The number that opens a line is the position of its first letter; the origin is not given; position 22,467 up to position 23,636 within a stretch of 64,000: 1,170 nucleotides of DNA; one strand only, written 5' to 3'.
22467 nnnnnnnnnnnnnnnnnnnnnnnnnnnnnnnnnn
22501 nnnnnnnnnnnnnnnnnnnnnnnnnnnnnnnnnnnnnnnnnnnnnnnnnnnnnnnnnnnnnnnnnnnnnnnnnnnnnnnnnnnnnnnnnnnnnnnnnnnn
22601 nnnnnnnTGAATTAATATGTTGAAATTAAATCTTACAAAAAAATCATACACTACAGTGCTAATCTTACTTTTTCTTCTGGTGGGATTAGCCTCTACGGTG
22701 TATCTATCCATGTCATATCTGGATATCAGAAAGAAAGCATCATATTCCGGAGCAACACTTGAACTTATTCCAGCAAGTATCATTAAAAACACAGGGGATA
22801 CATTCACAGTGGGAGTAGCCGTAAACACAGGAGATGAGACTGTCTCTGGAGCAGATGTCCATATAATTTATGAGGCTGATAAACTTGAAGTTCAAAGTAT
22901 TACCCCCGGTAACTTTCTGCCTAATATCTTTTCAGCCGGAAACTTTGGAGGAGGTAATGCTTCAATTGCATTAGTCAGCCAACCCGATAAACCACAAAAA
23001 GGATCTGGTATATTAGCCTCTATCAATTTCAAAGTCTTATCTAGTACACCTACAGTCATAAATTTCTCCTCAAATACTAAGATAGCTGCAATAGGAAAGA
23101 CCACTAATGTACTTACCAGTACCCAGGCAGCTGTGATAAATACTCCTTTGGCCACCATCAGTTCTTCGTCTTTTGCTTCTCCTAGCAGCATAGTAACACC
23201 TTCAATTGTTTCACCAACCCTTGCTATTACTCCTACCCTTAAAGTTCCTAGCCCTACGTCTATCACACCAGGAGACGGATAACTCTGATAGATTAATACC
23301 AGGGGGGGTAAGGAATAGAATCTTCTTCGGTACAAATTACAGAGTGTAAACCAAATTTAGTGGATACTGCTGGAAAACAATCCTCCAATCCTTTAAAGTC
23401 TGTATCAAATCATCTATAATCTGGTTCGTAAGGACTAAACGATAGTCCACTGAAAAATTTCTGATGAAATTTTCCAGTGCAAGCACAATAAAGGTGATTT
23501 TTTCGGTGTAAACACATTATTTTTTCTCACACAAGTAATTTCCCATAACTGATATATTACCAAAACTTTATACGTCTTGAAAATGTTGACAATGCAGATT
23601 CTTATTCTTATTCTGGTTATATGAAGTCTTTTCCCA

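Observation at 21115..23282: GC-rich islet with a cohesin-dockerin pair: secreted dockerin-bearing LmbE/CE14 deacetylase next to a membrane-anchored cohesin-like protein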

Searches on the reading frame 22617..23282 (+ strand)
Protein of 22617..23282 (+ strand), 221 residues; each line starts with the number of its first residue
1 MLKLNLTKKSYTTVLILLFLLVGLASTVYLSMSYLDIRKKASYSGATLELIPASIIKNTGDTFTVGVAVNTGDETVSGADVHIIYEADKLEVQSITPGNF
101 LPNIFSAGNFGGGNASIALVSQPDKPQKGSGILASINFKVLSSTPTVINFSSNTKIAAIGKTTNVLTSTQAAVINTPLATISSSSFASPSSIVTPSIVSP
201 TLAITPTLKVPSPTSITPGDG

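Call 3: search_protein_families(library=pfam, proteins=[window:22617-23282:+], max_evalue=1)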
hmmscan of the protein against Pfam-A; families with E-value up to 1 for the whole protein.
window:22617-23282:+ (221 aa): 2 families
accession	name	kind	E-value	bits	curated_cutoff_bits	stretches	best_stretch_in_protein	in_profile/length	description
PF00963.24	Cohesin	-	1.2e-11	45.3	24.1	1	57-170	10-131/139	Cohesin domain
PF07884.19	VKOR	-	0.037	14.6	27.5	0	156-187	36-67/134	Vitamin K epoxide reductase family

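Call 4: search_protein_families(library=ncbifam, proteins=[window:22617-23282:+], max_evalue=1)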
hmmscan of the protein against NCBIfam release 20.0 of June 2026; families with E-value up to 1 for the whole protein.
window:22617-23282:+ (221 aa): 0 families

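Call 11: find_encoding_contigs(protein=window:22617-23282:+, flank=10000, max_places=6)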
Protein window:22617-23282:+ (221 aa): 3 contigs read that carry it; 3 places shown.
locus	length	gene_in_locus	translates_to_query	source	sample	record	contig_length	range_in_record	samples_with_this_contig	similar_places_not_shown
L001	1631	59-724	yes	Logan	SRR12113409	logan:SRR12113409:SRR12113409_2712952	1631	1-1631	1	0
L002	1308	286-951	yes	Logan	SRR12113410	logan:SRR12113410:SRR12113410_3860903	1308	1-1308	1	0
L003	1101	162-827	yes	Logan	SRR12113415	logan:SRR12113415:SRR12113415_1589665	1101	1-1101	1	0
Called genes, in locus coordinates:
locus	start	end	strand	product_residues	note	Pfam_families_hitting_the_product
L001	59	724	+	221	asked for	PF00963:Cohesin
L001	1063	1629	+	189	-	?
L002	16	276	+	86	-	-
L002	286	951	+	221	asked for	PF00963:Cohesin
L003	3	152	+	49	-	?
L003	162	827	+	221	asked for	PF00963:Cohesin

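Call 21: search_protein_families(library=phrogs, proteins=[window:22617-23282:+], max_evalue=0.1)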
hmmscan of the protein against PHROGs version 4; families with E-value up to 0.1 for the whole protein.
window:22617-23282:+ (221 aa): 0 families

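Call 26: find_homologous_proteins(query=window:22617-23282:+)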
Query window:22617-23282:+ (221 aa): 4 proteins with E <= 0.001 among 982 candidates.
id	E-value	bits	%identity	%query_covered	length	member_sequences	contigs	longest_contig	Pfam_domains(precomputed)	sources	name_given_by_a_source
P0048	1.4e-128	445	100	100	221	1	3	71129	PF00963.25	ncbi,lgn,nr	ncbi:hypothetical protein HY029_06090 [Candidatus Gottesmanbacteria bacterium]|nr:hypothetical prote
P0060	1.3e-40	158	43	97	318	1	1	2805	PF00404.25,PF00963.25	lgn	-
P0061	3.0e-31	127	49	70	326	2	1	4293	PF00404.25,PF00963.25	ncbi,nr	ncbi:hypothetical protein HY945_00965, partial [Candidatus Gottesmanbacteria bacterium]|nr:hypotheti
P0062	5.7e-20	90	38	72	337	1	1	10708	PF00963.25,PF09136.17,PF19077.7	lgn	-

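Call 29: find_encoding_contigs(protein=P0060, flank=5000, max_places=3)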
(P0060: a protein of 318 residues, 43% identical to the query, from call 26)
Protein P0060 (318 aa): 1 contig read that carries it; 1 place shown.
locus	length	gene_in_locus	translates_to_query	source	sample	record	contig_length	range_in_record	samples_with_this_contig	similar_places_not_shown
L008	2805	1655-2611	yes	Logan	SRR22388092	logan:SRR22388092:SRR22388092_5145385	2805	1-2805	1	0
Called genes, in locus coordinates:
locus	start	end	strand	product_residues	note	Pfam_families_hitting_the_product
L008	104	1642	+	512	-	PF13517:FG-GAP_3 (faint), PF00404:Dockerin_1 (weak)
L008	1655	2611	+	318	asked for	PF00963:Cohesin, PF00404:Dockerin_1 (weak)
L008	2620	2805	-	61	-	?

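Call 33: search_protein_families(library=pfam, proteins=[P0060], max_evalue=0.1)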
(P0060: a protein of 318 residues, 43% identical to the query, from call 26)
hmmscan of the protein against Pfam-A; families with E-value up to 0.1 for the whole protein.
P0060 (318 aa): 2 families
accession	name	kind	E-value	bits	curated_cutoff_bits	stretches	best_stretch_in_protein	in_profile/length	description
PF00963.24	Cohesin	-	2.5e-09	37.9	24.1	1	63-166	7-121/139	Cohesin domain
PF00404.24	Dockerin_1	-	1.9e-06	28.4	22.9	1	262-309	2-49/57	Dockerin type I domain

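Call 39: find_related_loci(query=A2, collection=genome_contigs, flank=4000)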
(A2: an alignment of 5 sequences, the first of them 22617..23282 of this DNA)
Query A2 (221 aa) in genome_contigs; peptide patterns used: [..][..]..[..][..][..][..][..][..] (x = any residue, [..] = any of these).
74 stretches matched a pattern; 14 encode a relative of the query (tblastn E <= 1e-3); 13 distinct loci.
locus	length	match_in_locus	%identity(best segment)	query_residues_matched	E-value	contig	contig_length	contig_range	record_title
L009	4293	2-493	49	20-174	9e-42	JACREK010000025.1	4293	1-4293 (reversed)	MAG: Candidatus Gottesmanbacteria bacterium isolate NC_groundwater_1697_Pr3_B-0.1um_39_16 SR-2_scaffold_141_545451, whol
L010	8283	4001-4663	37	5-211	1e-29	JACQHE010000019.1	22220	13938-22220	MAG: Candidatus Gottesmanbacteria bacterium isolate NC_groundwater_1091_Ag_S2p5_51_258 S_2p5_S6_coassembly_k141_2218020,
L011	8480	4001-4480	34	18-174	1e-26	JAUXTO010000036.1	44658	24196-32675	MAG: Candidatus Gottesmanbacteria bacterium isolate C13_maxbin.100 C13_k141_32896, whole genome shotgun sequence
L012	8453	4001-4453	38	27-174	3e-26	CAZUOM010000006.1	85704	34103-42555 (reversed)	MAG TPA_asm: uncultured Gammaproteobacteria bacterium isolate binchicken_co341_72 genome assembly, contig: NODE_23_lengt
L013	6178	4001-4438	36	27-169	2e-24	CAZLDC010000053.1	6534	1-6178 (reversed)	MAG TPA_asm: uncultured Gammaproteobacteria bacterium isolate SRP178908_co2_11 genome assembly, contig: NODE_8614_length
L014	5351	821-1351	34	28-200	3e-24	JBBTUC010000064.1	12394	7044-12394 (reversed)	MAG: Patescibacteria group bacterium isolate H43-bin113_1 H43_bin113_1_000000000064, whole genome shotgun sequence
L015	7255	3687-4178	33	14-174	4e-24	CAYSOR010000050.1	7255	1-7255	MAG TPA_asm: uncultured Gammaproteobacteria bacterium isolate binchicken_co266_188 genome assembly, contig: NODE_21845_l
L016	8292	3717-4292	34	24-219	5e-24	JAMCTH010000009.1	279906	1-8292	MAG: Patescibacteria group bacterium isolate FK_Sedi_A_Bin.175 NODE_19_length_279906_cov_6.31878, whole genome shotgun s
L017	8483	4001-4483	40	8-169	5e-24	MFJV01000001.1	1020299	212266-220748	MAG: Candidatus Gottesmanbacteria bacterium RIFCSPLOWO2_01_FULL_43_11b rifcsplowo2_01_scaffold_30, whole genome shotgun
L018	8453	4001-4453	36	22-169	1e-23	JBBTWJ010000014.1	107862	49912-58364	MAG: Patescibacteria group bacterium isolate H41-bin149_1 H41_bin149_1_000000000014, whole genome shotgun sequence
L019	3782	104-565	34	9-166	1e-22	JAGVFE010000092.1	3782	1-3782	MAG: Candidatus Woesebacteria bacterium isolate DeMMO2_52 c_000000058310, whole genome shotgun sequence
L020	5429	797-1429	32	9-215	3e-22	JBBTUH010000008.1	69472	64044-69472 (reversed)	MAG: Patescibacteria group bacterium isolate H41-bin250_1 H41_bin250_1_000000000008, whole genome shotgun sequence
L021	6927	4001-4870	27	27-162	1e-15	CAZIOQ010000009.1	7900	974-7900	MAG TPA_asm: uncultured Gammaproteobacteria bacterium isolate SRP231805_co4_112 genome assembly, contig: k141_410262, wh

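Call 49: search_solved_structures(query=window:22617-23282:+, max_evalue=1, show_alignments=2)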
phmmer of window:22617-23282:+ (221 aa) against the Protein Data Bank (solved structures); distinct sequences matched with E-value up to 1: 1.
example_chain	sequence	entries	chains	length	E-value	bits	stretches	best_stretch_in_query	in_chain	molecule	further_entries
4ums_A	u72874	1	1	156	0.028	17.7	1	74-178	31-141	CELLULOSOMAL ANCHORING SCAFFOLDIN B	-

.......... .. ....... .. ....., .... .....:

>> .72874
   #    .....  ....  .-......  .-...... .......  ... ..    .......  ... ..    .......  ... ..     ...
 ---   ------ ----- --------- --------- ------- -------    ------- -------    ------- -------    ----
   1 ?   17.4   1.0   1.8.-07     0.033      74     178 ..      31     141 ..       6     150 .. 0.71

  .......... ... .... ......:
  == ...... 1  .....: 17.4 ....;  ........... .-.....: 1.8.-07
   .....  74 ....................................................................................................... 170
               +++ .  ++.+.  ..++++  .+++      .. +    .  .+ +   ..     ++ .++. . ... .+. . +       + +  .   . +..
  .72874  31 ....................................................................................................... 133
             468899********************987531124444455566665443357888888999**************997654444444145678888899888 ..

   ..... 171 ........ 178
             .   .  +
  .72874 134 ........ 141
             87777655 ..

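Call 54: predict_structure(alignment_id=A3)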
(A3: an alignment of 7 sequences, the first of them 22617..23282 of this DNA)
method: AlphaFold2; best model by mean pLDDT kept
length: 221 residues; sequences in the alignment: 7
mean_pLDDT: 80.2   pTM: 0.61
mean pLDDT of the five models: 80.2, 78.7, 76.2, 73.1, 70.7
residues with pLDDT >= 90: 102; 70-90: 56; 50-70: 47; < 50: 16
segments of 3 or more residues with pLDDT < 50: 1-3, 180-182
pLDDT, mean of each block of 10 residues (from residue 1): 56 83 78 62 77 92 96 92 96 95 91 95 91 97 93 92 85 74 50 50 57 66 40
secondary structure, 60 per line:
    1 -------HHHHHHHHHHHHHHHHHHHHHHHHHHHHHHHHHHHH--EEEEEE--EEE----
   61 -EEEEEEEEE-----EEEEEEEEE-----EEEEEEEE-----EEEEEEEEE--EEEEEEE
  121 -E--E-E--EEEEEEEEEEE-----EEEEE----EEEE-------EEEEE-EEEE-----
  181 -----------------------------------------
elements in order: H8-43 E46-51 E54-56 E62-70 E76-84 E90-97 E103-111 E114-120 E130-140 E146-150 E155-158 E166-170 E172-175

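Call 56: fold_search(model_id=the predicted structure, library=pdb)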
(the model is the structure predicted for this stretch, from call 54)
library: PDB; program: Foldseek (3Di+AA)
matches with E <= 10: 1999; with E <= 0.001: 56
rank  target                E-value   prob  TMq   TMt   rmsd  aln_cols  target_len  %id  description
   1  6kgf_C                3.8e-10  1.00  0.52  0.76   2.2       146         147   18  Crystal structure of CaDoc0917(R16D)-CaCohA2 complex at pH 8.2 (released 2020-07-08)
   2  6kgd_A                7.9e-10  1.00  0.52  0.77   2.1       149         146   19  Crystal structure of CaDoc0917(R49D)-CaCohA2 complex at pH 8.0 (released 2020-07-08)
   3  1g1k_A                1.1e-09  1.00  0.49  0.73   2.8       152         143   21  COHESIN MODULE FROM THE CELLULOSOME OF CLOSTRIDIUM CELLULOLYTICUM (released 2000-11-22)
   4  6kgc_A                1.4e-09  1.00  0.52  0.77   2.1       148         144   19  Crystal structure of CaDoc0917(R49D)-CaCohA2 complex at pH 5.4 (released 2020-07-08)
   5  6kge_A                1.5e-09  1.00  0.52  0.78   2.1       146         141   18  Crystal structure of CaDoc0917(R16D)-CaCohA2 complex at pH 5.5 (released 2020-07-08)
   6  6kgf_A                1.7e-09  1.00  0.50  0.75   2.8       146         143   19  Crystal structure of CaDoc0917(R16D)-CaCohA2 complex at pH 8.2 (released 2020-07-08)
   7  2vn6_A                1.8e-09  1.00  0.49  0.70   3.2       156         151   21  The Clostridium cellulolyticum dockerin displays a dual binding mode for its cohesin partner (released 2008-05-13)
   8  2vn5_A                2.3e-09  1.00  0.50  0.74   2.6       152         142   21  The Clostridium cellulolyticum dockerin displays a dual binding mode for its cohesin partner (released 2008-05-20)
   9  2vn5_C                2.6e-09  1.00  0.51  0.73   2.6       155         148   21  The Clostridium cellulolyticum dockerin displays a dual binding mode for its cohesin partner (released 2008-05-20)
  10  6kg8_MODEL_1_A        7.0e-09  1.00  0.51  0.71   3.1       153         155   19  Solution structure of CaCohA2 from Clostridium acetobutylicum (released 2020-07-08)
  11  2xdh                  3.7e-08  1.00  0.50  0.77   2.7       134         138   15  Non-cellulosomal cohesin from the hyperthermophilic archaeon Archaeoglobus fulgidus (released 2010-05-26)
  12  2ccl_A                3.9e-08  1.00  0.52  0.74   3.3       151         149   16  THE S45A, T46A MUTANT OF THE TYPE I COHESIN-DOCKERIN COMPLEX FROM THE CELLULOSOME OF CLOSTRIDIUM THERMOCELLUM (released 2007-02-13)
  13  4fl4_I                4.1e-08  1.00  0.51  0.37   2.9       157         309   14  Scaffoldin conformation and dynamics revealed by a ternary complex from the Clostridium thermocellum cellulosome (released 2012-06-27)
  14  1anu                  1.2e-07  1.00  0.50  0.77   2.3       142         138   16  COHESIN-2 DOMAIN OF THE CELLULOSOME FROM CLOSTRIDIUM THERMOCELLUM (released 1997-07-23)
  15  1ohz_A                1.3e-07  1.00  0.52  0.78   2.4       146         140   16  Cohesin-Dockerin complex from the cellulosome of Clostridium thermocellum (released 2003-11-20)
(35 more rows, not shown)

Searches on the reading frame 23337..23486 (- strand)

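Call 3: search_protein_families(library=pfam, proteins=[window:23337-23486:-], max_evalue=1)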
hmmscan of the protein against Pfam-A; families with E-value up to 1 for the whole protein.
window:23337-23486:- (49 aa): 1 family
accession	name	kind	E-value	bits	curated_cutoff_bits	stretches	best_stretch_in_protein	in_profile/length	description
PF24406.1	nSTAND_NTPase4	-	0.061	13.9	27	1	4-29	8-34/58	Novel STAND NTPase 4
